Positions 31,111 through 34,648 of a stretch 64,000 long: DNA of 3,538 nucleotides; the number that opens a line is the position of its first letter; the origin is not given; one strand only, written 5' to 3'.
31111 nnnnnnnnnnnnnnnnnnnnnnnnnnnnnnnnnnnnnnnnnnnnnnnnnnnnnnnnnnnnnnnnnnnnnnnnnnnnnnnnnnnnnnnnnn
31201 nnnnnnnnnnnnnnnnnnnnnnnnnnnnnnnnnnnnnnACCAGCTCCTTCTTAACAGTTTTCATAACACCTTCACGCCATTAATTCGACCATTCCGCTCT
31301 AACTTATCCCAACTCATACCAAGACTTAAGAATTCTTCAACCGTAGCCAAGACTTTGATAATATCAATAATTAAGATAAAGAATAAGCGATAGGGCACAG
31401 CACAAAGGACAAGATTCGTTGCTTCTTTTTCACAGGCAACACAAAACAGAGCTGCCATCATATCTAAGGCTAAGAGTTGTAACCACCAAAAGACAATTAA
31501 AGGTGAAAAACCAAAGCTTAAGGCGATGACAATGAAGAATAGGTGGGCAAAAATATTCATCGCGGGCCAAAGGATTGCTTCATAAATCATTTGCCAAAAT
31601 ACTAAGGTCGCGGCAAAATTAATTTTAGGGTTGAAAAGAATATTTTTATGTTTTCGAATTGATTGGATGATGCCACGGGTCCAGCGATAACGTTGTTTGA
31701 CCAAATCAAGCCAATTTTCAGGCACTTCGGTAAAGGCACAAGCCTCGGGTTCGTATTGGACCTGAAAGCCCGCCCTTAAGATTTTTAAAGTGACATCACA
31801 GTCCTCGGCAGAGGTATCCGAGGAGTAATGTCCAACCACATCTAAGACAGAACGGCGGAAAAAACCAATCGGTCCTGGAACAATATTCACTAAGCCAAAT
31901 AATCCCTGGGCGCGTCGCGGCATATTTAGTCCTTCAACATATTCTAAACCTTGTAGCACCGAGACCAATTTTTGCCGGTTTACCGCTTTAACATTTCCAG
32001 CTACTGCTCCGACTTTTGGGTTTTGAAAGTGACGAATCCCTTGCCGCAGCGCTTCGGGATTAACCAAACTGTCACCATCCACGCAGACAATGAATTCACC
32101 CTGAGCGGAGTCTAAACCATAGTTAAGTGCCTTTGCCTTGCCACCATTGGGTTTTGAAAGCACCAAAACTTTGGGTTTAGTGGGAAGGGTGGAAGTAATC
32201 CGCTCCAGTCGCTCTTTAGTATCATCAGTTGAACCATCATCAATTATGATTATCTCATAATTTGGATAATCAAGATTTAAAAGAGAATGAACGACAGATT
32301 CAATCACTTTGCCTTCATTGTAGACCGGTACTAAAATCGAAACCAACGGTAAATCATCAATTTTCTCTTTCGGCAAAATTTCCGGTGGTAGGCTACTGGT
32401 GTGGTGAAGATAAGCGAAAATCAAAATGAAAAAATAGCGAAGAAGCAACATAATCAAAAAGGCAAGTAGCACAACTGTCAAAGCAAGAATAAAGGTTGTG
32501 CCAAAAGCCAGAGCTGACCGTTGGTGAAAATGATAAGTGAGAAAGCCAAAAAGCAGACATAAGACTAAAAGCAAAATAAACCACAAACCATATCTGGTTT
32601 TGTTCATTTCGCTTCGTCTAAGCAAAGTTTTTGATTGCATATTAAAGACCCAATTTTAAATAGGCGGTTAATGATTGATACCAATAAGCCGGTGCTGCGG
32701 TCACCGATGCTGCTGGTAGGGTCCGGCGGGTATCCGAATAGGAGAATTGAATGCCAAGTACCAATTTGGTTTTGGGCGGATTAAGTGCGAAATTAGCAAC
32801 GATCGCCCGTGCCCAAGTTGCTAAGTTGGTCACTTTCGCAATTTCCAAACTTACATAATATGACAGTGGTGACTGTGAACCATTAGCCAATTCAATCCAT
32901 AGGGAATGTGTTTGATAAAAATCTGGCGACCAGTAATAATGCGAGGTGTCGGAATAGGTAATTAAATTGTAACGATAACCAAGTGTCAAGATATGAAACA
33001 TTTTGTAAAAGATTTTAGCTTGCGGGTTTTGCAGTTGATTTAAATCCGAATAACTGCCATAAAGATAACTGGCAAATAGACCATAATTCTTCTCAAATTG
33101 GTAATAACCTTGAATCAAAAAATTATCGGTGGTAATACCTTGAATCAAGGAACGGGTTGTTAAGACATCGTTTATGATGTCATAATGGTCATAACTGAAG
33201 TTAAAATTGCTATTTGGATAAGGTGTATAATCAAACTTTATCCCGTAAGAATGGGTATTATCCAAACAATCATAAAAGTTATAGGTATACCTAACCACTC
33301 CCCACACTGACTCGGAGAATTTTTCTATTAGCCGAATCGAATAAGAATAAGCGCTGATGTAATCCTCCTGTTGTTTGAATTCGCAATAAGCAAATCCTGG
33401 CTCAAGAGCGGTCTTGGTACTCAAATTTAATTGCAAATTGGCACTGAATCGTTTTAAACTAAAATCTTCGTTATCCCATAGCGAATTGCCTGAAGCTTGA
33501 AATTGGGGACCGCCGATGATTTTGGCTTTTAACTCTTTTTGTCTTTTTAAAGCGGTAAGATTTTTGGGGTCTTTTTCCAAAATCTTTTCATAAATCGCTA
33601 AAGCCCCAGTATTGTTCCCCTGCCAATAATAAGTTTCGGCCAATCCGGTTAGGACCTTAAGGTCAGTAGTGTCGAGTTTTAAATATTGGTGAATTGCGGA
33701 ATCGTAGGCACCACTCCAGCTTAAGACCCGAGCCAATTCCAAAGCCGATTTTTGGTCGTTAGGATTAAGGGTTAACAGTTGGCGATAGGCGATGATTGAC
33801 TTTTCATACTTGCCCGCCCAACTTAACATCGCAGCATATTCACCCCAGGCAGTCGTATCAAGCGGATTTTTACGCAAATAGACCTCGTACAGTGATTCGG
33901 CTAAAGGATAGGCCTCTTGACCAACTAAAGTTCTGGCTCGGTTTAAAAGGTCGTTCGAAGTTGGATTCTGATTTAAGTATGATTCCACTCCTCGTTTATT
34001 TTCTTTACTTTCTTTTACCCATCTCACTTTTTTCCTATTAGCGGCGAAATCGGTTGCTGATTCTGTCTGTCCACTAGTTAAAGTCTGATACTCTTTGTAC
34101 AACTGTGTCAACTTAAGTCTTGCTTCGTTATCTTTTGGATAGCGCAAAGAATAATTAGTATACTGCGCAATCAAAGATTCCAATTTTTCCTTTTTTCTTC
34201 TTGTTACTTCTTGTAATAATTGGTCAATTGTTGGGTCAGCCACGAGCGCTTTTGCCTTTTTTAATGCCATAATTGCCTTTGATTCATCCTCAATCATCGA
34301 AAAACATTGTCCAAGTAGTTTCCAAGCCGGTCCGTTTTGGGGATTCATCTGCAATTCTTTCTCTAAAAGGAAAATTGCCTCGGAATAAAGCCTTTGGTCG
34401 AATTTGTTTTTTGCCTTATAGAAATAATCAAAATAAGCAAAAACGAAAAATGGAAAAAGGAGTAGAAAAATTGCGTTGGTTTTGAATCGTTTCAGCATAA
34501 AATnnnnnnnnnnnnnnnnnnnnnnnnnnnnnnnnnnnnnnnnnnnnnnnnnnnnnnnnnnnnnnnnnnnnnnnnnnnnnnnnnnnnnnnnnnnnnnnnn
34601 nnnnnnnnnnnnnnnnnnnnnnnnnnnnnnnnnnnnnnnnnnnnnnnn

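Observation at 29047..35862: PNAG-like exopolysaccharide operon (pgaA/C/small TM/pgaB-like) headed by a KaiC-like ATPase fused to a degenerate GGDEF domain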

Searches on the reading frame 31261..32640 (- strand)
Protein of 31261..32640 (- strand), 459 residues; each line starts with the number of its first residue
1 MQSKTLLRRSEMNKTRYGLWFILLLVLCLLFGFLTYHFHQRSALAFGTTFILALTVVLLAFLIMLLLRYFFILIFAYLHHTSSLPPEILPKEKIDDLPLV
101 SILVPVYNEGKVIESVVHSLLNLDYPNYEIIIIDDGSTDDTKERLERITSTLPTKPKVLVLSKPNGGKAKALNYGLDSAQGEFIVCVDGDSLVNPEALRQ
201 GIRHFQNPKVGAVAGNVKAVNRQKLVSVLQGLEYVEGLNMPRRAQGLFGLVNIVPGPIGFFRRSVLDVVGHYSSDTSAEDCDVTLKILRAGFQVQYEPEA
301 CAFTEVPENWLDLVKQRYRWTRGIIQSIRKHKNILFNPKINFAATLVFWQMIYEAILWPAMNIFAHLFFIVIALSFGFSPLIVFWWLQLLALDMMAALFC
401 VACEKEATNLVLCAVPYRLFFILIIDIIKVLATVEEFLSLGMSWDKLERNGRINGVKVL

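Call 4: search_protein_families(library=pfam, proteins=[window:31261-32640:-], max_evalue=0.1)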
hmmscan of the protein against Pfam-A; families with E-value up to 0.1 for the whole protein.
window:31261-32640:- (459 aa): 7 families
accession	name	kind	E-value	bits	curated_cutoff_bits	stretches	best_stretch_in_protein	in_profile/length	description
PF00535.33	Glycos_transf_2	-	1e-35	123.6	23.3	1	101-268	1-166/168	Glycosyl transferase family 2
PF13641.12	Glyco_tranf_2_3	-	9.9e-33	114.5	27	1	100-323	3-230/230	Glycosyltransferase like family 2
PF13632.12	Glyco_trans_2_3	-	4.3e-27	95.7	27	1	183-386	1-189/198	Glycosyl transferase family group 2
PF13506.12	Glyco_transf_21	-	3.5e-11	43.3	21.7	1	164-322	12-174/174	Glycosyl transferase family 21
PF10111.15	Glyco_tranf_2_2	-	2e-07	31.3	27.3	1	101-200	1-101/276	Glycosyltransferase like family 2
PF03142.21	Chitin_synth_2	-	5.5e-06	25.7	27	1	175-262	196-285/527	Chitin synthase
PF13704.12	Glyco_tranf_2_4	-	0.03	15.2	27.5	0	108-152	2-46/98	Glycosyl transferase family 2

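Call 5: search_protein_families(library=ncbifam, proteins=[window:31261-32640:-], max_evalue=0.1)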
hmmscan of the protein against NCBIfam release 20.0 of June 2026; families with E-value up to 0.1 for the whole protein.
window:31261-32640:- (459 aa): 36 families (the best 25 are shown)
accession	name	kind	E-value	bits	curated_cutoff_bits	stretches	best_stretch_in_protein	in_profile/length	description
TIGR03937.1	PgaC_IcaA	equivalog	1e-67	228.9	422.3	1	61-378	8-322/407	poly-beta-1,6-N-acetyl-D-glucosamine synthase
TIGR04242.1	nodulat_NodC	equivalog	1.9e-33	116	550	1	81-326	31-286/395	chitooligosaccharide synthase NodC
TIGR03111.1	glyc2_xrt_Gpos1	hypoth_equivalog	1.1e-29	103.5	363.95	1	91-376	42-340/439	TIGR03111 family XrtG-associated glycosyltransferase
TIGR03965.1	mycofact_glyco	equivalog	2.2e-29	102.7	280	1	95-349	71-325/467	mycofactocin biosynthesis glycosyltransferase MftF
TIGR03030.1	CelA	equivalog_domain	4.1e-25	87.9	699.1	2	260-352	313-404/714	UDP-forming cellulose synthase catalytic subunit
NF041875.1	EPS_EpsD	equivalog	5.6e-23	81.9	370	1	100-330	1-233/325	exopolysaccharide biosynthesis glycosyltransferase EpsD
NF047683.1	TeichurnBiosyTuaG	equivalog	4.4e-20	72.4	400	1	97-208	5-114/252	teichuronic acid biosynthesis protein TuaG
NF008558.0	PRK11498.1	equivalog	7.3e-19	67.2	992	2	23-193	201-365/872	UDP-forming cellulose synthase catalytic subunit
NF007482.0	PRK10073.1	equivalog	7.8e-19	67.8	423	1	97-200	5-105/334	glycosyltransferase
NF038299.1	EPS_HpsN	equivalog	3.3e-18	65.7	425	1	98-228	1-128/317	hormogonium polysaccharide biosynthesis glycosyltransferase HpsN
NF053846.1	glyco_with_XrtP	equivalog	1.4e-16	60.3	520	1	57-402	7-376/440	XrtP-associated glycosyltransferase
TIGR04283.1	glyco_like_mftF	equivalog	6.4e-15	55.3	182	1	100-226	1-118/221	TIGR04283 family arsenosugar biosynthesis glycosyltransferase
NF053739.1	GlytfEpsEBac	equivalog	2.8e-14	52.7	450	1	98-213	1-115/265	glycosyltransferase EpsE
NF050050.1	ProtGlycPglI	equivalog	4.3e-14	52.6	500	1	98-207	2-110/306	GalNAc(5)-diNAcBac-PP-undecaprenol beta-1,3-glucosyltransferase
TIGR03469.1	HpnB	hypoth_equivalog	1.5e-12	47.3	379.25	1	88-210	34-165/386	hopene-associated glycosyltransferase HpnB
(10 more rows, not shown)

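Call 19: search_solved_structures(query=window:31261-32640:-, max_evalue=0.001, show_alignments=1)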
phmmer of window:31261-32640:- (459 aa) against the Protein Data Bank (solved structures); distinct sequences matched with E-value up to 0.001: 50.
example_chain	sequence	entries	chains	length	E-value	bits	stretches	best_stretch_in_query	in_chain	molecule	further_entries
6yv7_A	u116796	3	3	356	9.8e-22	80.6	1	97-311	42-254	Glycosyl transferase, family 2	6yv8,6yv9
6yv7_B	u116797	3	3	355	1.1e-21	80.4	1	97-311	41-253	Glycosyl transferase, family 2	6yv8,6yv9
2z87_A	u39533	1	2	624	5.4e-19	71.5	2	93-207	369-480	Chondroitin synthase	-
2z86_A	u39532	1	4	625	5.5e-19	71.5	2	93-207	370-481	Chondroitin synthase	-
6p61_A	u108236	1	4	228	2.4e-15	59.5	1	96-215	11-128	Glycosyltransferase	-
5tze_C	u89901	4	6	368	2.8e-14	56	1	101-207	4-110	Glycosyl transferase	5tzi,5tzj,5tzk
5tz8_A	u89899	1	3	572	5.9e-14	54.9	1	101-206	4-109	Glycosyl transferase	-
7lby_A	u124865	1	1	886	1.3e-13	53.8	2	58-199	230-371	Cellulose synthase catalytic subunit [UDP-forming]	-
9b8v_E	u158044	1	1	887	1.3e-13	53.7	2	58-199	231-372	Cellulose synthase catalytic subunit [UDP-forming]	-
9fmv_A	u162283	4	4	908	1.5e-13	53.6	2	58-199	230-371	Cellulose synthase catalytic subunit [UDP-forming]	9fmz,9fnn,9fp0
5hea_A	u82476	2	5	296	3.5e-13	52.4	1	95-196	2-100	Putative glycosyltransferase (GalT1)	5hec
5ej1_A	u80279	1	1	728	4.5e-13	52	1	55-378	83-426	Putative cellulose synthase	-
4hg6_A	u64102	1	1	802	6.7e-13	51.4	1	54-378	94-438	Cellulose Synthase Subunit A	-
4p00_A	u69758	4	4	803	6.8e-13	51.4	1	54-378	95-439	Cellulose Synthase A subunit | Cellulose Synthase subunit A | Putative cellulose synthase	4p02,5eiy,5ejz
8smm_A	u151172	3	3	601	1.9e-12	49.9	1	163-326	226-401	Hyaluronan synthase 1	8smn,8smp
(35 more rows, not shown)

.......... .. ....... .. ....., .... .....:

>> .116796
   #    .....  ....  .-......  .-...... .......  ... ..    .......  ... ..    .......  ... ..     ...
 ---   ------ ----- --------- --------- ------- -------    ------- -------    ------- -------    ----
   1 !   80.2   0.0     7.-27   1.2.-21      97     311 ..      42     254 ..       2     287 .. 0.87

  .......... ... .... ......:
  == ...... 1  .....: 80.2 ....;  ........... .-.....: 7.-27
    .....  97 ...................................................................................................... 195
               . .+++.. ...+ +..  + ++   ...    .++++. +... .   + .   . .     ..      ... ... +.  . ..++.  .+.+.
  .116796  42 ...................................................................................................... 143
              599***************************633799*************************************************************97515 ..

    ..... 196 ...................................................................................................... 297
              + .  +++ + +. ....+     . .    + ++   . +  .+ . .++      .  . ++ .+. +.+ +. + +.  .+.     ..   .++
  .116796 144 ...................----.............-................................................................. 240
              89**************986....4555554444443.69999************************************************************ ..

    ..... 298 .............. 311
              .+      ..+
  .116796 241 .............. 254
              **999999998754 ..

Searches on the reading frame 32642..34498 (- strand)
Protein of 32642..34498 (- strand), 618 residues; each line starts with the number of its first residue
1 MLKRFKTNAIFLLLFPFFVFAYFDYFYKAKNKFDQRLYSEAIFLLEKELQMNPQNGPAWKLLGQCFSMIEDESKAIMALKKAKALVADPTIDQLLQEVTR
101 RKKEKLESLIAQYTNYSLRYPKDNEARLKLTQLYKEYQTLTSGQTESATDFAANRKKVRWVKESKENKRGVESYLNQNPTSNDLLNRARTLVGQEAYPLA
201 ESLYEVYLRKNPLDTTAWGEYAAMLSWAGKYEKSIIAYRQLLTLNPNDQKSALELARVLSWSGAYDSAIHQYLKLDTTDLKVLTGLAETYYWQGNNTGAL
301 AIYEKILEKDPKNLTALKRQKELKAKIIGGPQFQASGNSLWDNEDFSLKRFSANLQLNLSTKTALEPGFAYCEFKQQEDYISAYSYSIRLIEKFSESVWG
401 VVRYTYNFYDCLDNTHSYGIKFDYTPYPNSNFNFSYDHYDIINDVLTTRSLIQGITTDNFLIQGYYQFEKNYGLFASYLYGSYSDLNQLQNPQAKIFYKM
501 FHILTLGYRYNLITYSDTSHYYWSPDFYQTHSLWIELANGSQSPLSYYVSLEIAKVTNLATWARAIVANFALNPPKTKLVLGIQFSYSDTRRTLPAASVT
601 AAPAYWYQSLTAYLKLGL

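Call 4: search_protein_families(library=pfam, proteins=[window:32642-34498:-], max_evalue=0.1)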
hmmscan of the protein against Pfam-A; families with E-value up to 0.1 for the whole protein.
window:32642-34498:- (618 aa): 17 families
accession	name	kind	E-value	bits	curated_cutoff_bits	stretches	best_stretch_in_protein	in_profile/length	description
PF14559.12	TPR_19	-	6.5e-17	62.1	25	3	271-318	16-62/68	Tetratricopeptide repeat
PF13428.12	TPR_14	-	1.9e-13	50.1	23.5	2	283-319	4-40/44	Tetratricopeptide repeat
PF23914.1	TPR_CcmH_CycH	-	6.8e-13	49.2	42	2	208-313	43-154/158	Cytochrome c-type biogenesis protein H TPR domain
PF07719.23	TPR_2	-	1e-11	44.4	27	2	282-313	3-34/34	Tetratricopeptide repeat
PF13432.12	TPR_16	-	3.1e-11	43.9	32.7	1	185-248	1-64/65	Tetratricopeptide repeat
PF13431.12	TPR_17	-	1.3e-10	41.1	24.4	0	44-76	1-33/34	Tetratricopeptide repeat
PF00515.34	TPR_1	-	6.6e-10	38.8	27.8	1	281-313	2-34/34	Tetratricopeptide repeat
PF12895.13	ANAPC3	-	1.7e-08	35.1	27.2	2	229-305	3-81/82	Anaphase-promoting complex, cyclosome, subunit 3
PF13424.12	TPR_12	-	4.2e-08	33.7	30.1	0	282-308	5-31/77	Tetratricopeptide repeat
PF24575.1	TPR_Slam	-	7.3e-07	30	35.2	1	191-270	22-102/104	Surface lipoprotein assembly modifier, N-terminal TPR repeats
PF13176.12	TPR_7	-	0.00021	21.6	27.9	0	283-313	2-34/36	Tetratricopeptide repeat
PF13374.12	TPR_10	-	0.00037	20.9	27.5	1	283-308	5-30/42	Tetratricopeptide repeat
PF13414.12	TPR_11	-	0.00049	20.2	26.8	0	229-248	8-27/42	TPR repeat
PF25064.1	ARM_TT21_5th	-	0.0017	19.1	27.8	0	286-326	7-47/117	TT21 fifth ARM repeats domain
PF13174.12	TPR_6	-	0.0041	18.1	26.3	1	285-312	5-32/33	Tetratricopeptide repeat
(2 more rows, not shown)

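Call 5: search_protein_families(library=ncbifam, proteins=[window:32642-34498:-], max_evalue=0.1)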
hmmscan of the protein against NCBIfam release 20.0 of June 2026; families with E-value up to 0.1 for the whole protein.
window:32642-34498:- (618 aa): 12 families
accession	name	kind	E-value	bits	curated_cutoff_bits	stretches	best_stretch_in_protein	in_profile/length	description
TIGR02917.1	PEP_TPR_lipo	equivalog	2.4e-13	48.9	312.2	2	161-317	648-807/899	XrtA/PEP-CTERM system TPR-repeat protein PrsT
NF040959.1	MamA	equivalog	2.7e-08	33.5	200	2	233-320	20-111/204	magnetosome protein MamA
TIGR02552.1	LcrH_SycD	equivalog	5e-08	32.7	104.8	1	228-314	31-120/136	SycD/LcrH family type III secretion system chaperone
NF007692.0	PRK10370.1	equivalog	4.7e-07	29.6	306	1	208-309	74-181/206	heme lyase NrfEFG subunit NrfG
TIGR02521.1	type_IV_pilW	equivalog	0.00025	20.7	154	0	222-274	142-194/234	type IV pilus biogenesis/stability protein PilW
NF033758.1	gliding_GltE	equivalog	0.00061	18.9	225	0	229-318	100-192/411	adventurous gliding motility TPR repeat lipoprotein GltE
NF033920.0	C39_PA2778_fam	equivalog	0.0011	18.4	150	0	180-268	155-243/255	PA2778 family cysteine peptidase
NF052230.1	T9SS_PorE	exception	0.0017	16.7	600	1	200-275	38-117/648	PorE family type IX secretion system protein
NF011721.1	PRK15174.1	equivalog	0.0019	16.4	1200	1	201-278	270-347/656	Vi polysaccharide transport protein VexE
NF052243.1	T4PFormProtSgmX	equivalog_domain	0.0029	15.9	1800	1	252-308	6-65/1065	type IV pili formation protein SgmX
NF052400.1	M48_BAM_BepA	equivalog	0.048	12.4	570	0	184-257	378-451/483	beta-barrel assembly-enhancing protease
NF052415.1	T3SS_chap_SctY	equivalog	0.098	13.2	70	0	229-307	20-104/106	type III secretion apparatus assembly chaperone SctY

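Call 21: search_solved_structures(query=window:32642-34498:-, max_evalue=1)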
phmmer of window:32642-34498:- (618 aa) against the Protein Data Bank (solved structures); distinct sequences matched with E-value up to 1: 71 (the best 60 are shown).
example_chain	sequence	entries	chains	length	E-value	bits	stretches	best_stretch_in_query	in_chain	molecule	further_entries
9qhb_A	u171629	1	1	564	1.6e-23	86.3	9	196-318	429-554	Engineered tetratricopeptide repeat protein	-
8bu0_A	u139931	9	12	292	2.3e-14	56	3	198-316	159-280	Consensus tetratricopeptide repeat protein | Crystal structure of an 8-repeat consensus TPR superhelix with Zinc. | Monomer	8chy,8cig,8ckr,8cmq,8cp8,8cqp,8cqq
9qhc_A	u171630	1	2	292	1.4e-12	50.1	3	196-316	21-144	Engineered tetratricopeptide repeat protein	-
7obi_A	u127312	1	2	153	4e-11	45.3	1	228-319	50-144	CTPR-rv4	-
6vfh_A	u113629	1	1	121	1.1e-09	40.5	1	228-319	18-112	T33_dn10A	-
9gzg_A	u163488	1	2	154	3.7e-09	38.8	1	197-318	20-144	Engineered CTPR protein with glutamic acids for conductivity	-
8ch0_A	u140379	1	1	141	4.9e-09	38.4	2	217-315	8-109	Consensus tetratricopeptide repeat protein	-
6vl6_A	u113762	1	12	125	1.3e-08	37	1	228-323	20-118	T33_dn2A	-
6vfi_B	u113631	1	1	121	2.1e-08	36.3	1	228-316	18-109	O43_dn18B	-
1na0_A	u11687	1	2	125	2.4e-08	36.2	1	217-319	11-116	designed protein CTPR3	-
5hrz_A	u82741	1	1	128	2.8e-08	35.9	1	228-319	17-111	TPR domain protein 1na0C3_3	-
6v8e_A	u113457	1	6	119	5.1e-08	35.1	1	228-319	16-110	Designed protein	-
6vfk_A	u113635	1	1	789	5.1e-08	35.1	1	228-319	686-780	BG505-SOSIP-T33_dn10A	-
1w3b_A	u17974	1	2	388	8.1e-08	34.4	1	200-312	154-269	UDP-N-ACETYLGLUCOSAMINE--PEPTIDE N-ACETYLGLUCOSAMINYLTRANSFERASE 110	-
6eou_A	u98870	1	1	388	1.2e-07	33.8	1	200-311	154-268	UDP-N-acetylglucosamine--peptide N-acetylglucosaminyltransferase 110 kDa subunit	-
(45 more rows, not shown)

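Call 52: list_cluster_members(proteins=[P0032, window:32642-34498:-, window:31261-32640:-, window:30945-31238:-, window:29047-30924:-])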
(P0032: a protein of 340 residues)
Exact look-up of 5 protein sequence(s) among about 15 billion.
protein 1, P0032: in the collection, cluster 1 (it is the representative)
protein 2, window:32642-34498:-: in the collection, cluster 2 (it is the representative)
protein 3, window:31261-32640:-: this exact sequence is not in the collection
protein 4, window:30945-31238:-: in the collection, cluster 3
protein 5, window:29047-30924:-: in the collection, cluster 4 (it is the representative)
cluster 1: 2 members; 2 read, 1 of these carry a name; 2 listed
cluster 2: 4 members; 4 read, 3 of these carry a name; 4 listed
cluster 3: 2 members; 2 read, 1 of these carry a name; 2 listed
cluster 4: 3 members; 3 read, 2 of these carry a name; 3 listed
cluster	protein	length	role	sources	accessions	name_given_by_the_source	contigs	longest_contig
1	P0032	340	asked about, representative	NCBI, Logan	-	-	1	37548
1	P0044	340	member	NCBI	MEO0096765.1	MAG: hypothetical protein ABIK78_01585 [candidate division WOR-3 bacterium]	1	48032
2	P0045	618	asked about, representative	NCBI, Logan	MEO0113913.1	MAG: tetratricopeptide repeat protein [candidate division WOR-3 bacterium]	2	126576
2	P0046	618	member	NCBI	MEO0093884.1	MAG: tetratricopeptide repeat protein [candidate division WOR-3 bacterium]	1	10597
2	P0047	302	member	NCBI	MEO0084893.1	MAG: tetratricopeptide repeat protein, partial [candidate division WOR-3 bacterium]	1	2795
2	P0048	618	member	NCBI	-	-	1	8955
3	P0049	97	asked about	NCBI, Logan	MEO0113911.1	MAG: hypothetical protein ABIK93_00355 [candidate division WOR-3 bacterium]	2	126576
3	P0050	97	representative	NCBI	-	-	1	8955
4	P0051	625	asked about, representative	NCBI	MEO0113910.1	MAG: polysaccharide deacetylase family protein [candidate division WOR-3 bacterium]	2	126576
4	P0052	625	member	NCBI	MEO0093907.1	MAG: polysaccharide deacetylase family protein [candidate division WOR-3 bacterium]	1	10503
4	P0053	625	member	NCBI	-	-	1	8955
